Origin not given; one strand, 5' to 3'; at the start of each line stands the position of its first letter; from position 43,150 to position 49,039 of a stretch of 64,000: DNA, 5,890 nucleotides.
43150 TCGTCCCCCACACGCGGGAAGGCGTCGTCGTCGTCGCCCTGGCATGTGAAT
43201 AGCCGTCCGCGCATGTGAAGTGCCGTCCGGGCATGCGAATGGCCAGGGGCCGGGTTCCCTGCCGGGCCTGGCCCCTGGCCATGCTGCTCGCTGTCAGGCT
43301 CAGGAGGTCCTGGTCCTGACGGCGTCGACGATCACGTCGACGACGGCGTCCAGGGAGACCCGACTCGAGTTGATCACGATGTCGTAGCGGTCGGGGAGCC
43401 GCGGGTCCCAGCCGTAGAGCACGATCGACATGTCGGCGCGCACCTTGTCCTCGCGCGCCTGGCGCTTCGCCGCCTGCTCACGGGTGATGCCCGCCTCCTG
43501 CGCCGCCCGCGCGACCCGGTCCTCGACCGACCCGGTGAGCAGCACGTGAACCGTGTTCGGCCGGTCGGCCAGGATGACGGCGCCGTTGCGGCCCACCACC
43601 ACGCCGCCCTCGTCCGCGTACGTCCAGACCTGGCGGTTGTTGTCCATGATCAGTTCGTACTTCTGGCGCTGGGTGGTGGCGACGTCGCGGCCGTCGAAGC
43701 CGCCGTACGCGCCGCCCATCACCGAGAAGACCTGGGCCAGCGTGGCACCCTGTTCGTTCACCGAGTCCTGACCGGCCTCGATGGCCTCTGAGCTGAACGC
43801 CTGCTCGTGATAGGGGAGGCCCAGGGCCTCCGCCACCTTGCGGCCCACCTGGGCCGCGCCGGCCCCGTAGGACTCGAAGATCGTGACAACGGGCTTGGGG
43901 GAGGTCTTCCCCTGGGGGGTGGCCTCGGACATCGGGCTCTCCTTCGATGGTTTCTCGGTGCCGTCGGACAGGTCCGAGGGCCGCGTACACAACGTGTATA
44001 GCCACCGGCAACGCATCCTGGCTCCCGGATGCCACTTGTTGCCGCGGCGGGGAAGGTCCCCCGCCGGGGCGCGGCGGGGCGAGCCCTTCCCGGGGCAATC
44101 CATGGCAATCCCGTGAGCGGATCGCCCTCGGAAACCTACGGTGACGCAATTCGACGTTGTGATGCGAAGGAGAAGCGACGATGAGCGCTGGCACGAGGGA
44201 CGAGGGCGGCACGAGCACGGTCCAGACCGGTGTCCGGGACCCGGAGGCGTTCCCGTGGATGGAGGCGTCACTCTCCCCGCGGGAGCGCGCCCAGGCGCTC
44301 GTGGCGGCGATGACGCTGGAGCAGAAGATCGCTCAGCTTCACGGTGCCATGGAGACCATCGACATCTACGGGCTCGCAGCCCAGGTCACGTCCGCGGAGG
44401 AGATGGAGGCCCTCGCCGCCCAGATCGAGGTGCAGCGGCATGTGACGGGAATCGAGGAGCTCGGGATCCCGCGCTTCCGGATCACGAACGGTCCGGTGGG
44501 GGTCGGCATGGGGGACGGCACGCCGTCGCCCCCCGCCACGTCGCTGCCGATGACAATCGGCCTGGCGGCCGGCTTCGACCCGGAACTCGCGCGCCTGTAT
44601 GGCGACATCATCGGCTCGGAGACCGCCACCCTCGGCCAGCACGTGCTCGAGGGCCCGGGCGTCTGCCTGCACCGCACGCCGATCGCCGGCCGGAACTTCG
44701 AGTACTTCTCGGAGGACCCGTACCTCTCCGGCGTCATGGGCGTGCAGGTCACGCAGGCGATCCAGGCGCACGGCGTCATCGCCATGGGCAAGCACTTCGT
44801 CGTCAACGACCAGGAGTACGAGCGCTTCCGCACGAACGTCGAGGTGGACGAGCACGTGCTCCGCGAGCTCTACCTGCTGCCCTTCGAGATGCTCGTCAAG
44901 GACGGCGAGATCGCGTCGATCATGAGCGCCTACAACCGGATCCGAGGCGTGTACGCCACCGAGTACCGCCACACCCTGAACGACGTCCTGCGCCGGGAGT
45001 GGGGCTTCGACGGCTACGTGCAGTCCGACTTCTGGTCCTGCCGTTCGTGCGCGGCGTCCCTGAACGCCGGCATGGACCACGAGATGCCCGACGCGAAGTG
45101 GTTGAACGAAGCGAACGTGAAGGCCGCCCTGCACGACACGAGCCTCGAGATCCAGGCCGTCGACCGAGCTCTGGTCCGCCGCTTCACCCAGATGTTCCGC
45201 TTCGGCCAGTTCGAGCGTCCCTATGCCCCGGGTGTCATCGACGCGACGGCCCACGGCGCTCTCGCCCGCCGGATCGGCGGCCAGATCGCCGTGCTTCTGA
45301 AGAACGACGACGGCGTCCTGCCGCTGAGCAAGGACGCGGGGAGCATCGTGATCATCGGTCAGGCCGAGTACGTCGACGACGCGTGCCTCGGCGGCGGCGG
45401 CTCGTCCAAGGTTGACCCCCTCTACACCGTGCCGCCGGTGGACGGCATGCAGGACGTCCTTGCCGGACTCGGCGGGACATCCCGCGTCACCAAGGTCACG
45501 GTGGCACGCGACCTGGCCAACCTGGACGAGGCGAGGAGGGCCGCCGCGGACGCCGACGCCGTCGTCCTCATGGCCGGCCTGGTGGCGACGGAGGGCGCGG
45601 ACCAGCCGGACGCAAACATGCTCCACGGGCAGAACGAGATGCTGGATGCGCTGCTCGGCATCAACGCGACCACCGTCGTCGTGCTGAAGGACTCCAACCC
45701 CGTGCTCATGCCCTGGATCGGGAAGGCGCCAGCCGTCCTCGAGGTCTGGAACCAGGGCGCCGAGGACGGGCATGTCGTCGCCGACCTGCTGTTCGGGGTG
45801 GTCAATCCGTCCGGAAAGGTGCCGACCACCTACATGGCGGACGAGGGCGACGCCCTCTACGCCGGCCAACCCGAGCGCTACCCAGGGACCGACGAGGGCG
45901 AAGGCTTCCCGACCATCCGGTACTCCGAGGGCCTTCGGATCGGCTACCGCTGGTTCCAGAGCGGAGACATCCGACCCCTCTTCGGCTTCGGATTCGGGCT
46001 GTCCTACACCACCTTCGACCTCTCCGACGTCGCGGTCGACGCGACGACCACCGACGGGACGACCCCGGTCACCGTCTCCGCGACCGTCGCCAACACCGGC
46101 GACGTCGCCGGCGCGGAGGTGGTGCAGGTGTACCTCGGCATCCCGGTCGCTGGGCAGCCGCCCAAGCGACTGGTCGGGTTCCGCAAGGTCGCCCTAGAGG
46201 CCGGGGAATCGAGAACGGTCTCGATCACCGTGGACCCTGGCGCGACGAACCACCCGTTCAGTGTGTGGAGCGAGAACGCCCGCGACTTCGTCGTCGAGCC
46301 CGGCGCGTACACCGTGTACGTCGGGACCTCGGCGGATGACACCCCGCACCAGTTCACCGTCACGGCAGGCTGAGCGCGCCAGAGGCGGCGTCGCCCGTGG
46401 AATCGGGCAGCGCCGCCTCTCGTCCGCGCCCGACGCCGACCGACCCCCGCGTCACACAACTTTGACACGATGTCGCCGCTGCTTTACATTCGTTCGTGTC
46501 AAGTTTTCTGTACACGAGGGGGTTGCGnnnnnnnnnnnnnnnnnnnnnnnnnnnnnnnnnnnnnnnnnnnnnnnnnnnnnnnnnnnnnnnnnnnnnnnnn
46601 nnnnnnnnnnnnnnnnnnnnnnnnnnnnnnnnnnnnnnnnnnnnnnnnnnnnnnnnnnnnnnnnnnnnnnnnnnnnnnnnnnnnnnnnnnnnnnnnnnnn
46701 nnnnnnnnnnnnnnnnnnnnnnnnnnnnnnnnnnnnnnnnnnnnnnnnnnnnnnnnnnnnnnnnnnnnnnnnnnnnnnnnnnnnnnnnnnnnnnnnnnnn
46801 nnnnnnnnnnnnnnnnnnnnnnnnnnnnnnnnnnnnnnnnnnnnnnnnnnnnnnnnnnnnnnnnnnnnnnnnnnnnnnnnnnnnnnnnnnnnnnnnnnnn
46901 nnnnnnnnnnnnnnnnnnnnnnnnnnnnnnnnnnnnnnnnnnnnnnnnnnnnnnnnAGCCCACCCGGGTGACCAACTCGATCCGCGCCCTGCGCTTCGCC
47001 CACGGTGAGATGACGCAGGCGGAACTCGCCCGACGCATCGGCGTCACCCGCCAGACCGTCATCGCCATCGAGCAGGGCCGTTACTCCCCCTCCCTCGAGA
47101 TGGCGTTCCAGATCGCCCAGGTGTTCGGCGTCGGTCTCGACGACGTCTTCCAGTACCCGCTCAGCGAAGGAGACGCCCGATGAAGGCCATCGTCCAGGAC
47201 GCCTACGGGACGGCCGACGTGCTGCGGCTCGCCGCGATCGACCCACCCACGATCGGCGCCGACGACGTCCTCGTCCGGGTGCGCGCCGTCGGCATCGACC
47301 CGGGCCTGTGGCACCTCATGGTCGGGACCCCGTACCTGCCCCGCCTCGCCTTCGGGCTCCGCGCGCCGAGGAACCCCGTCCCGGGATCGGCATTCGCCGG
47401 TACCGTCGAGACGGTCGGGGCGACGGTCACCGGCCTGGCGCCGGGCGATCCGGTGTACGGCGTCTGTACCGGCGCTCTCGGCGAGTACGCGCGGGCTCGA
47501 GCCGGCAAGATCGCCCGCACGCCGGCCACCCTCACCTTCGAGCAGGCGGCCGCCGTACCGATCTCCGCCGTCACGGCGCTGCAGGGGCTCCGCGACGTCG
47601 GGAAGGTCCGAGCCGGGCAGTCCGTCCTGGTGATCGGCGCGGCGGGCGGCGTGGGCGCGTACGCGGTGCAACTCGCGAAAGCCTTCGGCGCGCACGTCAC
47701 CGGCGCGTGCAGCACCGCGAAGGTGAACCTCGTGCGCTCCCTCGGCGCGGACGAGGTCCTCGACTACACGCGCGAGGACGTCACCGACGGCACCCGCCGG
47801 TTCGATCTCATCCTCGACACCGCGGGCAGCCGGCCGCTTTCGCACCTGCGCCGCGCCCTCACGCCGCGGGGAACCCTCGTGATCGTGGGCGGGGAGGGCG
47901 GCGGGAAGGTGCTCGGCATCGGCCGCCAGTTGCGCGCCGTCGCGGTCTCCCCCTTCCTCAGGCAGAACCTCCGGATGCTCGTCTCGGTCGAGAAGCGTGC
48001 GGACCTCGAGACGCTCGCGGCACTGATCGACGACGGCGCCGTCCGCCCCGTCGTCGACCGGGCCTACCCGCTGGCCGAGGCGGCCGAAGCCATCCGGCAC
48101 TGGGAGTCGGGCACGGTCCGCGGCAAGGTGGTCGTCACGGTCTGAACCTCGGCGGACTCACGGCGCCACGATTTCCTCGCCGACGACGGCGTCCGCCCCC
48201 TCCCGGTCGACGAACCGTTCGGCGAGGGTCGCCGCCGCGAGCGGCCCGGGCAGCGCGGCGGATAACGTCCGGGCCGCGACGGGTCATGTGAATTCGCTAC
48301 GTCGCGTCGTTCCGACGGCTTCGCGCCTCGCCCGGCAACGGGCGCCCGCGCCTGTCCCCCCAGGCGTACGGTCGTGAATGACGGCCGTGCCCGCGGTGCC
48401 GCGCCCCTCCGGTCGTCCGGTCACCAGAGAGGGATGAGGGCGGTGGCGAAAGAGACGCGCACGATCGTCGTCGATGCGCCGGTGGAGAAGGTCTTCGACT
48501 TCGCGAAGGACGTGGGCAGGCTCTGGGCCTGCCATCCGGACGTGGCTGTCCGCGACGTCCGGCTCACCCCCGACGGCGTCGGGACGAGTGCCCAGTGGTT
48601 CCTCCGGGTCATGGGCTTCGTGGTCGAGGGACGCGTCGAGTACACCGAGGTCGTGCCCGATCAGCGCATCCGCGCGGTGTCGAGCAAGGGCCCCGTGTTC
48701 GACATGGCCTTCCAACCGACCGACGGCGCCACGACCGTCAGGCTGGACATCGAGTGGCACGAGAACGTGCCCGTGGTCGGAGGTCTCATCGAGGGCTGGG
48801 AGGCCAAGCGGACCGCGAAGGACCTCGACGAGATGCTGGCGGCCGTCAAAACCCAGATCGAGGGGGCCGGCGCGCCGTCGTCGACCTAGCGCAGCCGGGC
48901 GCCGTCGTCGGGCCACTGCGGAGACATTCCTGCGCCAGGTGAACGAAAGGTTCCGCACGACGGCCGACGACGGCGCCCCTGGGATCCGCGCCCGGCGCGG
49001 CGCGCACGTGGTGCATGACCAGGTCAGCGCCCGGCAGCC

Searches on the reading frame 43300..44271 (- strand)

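Call 20: search_protein_families(library=pfam, proteins=[window:43300-44271:-])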
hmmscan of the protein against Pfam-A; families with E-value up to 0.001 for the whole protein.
window:43300-44271:- (323 aa): 1 family
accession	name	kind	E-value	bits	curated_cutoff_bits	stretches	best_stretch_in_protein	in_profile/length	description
PF13189.12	Cytidylate_kin2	-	1.6e-29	103.7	28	1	128-304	1-176/176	Cytidylate kinase-like family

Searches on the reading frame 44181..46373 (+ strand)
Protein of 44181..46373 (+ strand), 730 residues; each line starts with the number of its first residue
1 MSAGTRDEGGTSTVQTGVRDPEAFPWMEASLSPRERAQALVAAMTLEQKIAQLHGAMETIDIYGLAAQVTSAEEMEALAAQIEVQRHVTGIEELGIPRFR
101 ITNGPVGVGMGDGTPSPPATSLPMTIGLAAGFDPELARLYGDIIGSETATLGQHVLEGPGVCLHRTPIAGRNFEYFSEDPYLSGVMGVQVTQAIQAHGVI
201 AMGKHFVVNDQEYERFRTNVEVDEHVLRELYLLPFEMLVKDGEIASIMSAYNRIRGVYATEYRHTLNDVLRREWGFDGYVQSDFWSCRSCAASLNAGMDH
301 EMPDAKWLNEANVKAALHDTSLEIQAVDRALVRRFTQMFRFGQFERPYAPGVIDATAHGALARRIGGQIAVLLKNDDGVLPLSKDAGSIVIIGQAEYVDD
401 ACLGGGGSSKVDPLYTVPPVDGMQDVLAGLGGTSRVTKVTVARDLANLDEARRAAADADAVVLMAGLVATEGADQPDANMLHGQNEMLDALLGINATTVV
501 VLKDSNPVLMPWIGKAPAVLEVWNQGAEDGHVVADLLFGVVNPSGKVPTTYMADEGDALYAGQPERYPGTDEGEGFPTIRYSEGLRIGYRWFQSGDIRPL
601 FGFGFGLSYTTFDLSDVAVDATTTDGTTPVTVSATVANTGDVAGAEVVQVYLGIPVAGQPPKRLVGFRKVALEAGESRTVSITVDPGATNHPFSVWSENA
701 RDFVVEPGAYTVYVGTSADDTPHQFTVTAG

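Call 20: search_protein_families(library=pfam, proteins=[window:44181-46373:+])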
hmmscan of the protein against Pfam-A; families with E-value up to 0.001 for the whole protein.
window:44181-46373:+ (730 aa): 3 families
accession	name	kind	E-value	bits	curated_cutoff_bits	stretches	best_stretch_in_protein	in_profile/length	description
PF01915.27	Glyco_hydro_3_C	-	2.1e-44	152.3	31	1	371-609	2-200/200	Glycosyl hydrolase family 3 C-terminal domain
PF00933.27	Glyco_hydro_3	-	5.1e-31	108.7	27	1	72-333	39-312/316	Glycosyl hydrolase family 3 N terminal domain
PF14310.12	Fn3-like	-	5.2e-22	78.2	25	1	646-718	1-71/71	Fibronectin type III-like domain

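Call 46: search_protein_families(library=ncbifam, proteins=[window:44181-46373:+], max_evalue=1e-10)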
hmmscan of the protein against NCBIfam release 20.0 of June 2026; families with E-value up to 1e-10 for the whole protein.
window:44181-46373:+ (730 aa): 7 families
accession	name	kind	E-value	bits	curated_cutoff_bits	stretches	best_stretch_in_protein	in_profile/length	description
NF041610.1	alph_arabinopyran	equivalog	4.6e-131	438.4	1300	1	85-727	17-651/738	exo-alpha-(1->6)-L-arabinopyranosidase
NF052330.1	BetGlucosiCelf0468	equivalog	1.2e-105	354.6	1300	2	87-431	22-377/817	beta-d-glucosidase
NF052329.1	XyloArabinsidase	equivalog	2.1e-78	264.2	1050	1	83-723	78-724/750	beta-xylosidase/alpha-l-arabinosidase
NF041776.1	xylosidase_Xyl3A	equivalog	1.5e-74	251.4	1250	2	471-721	612-839/846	xylan 1,4-beta-xylosidase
NF041579.1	betaxyl_Flavo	equivalog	5e-70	236.5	1350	1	83-720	52-705/716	beta-xylosidase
NF011678.0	PRK15098.1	equivalog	4.2e-67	227.2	666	2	446-721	490-757/765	beta-glucosidase BglX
NF052331.1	Bet13-16Glucosase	equivalog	3.2e-66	224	1330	2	24-443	3-449/750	exo-beta-d-1,3/1,6-glucosidase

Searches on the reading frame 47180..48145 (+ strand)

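Call 20: search_protein_families(library=pfam, proteins=[window:47180-48145:+])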
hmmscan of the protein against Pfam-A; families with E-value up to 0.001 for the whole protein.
window:47180-48145:+ (321 aa): 3 families
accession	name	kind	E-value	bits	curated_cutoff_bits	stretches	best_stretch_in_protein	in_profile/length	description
PF13602.12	ADH_zinc_N_2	-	2e-29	103.7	27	1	188-319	1-134/134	Zinc-binding dehydrogenase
PF00107.32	ADH_zinc_N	-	1.8e-17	63.9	31.8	1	157-282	1-126/129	Zinc-binding dehydrogenase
PF08240.17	ADH_N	-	8.4e-10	39.3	23.5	1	26-111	1-99/104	Alcohol dehydrogenase GroES-like domain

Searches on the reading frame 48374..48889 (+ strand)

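Call 69: search_protein_families(library=pfam, proteins=[window:48374-48889:+])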
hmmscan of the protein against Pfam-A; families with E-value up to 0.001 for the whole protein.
window:48374-48889:+ (171 aa): 1 family
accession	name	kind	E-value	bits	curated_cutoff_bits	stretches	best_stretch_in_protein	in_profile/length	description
PF10604.15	Polyketide_cyc2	-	2e-10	41.5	27.4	1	28-163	5-142/142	Polyketide cyclase / dehydrase and lipid transport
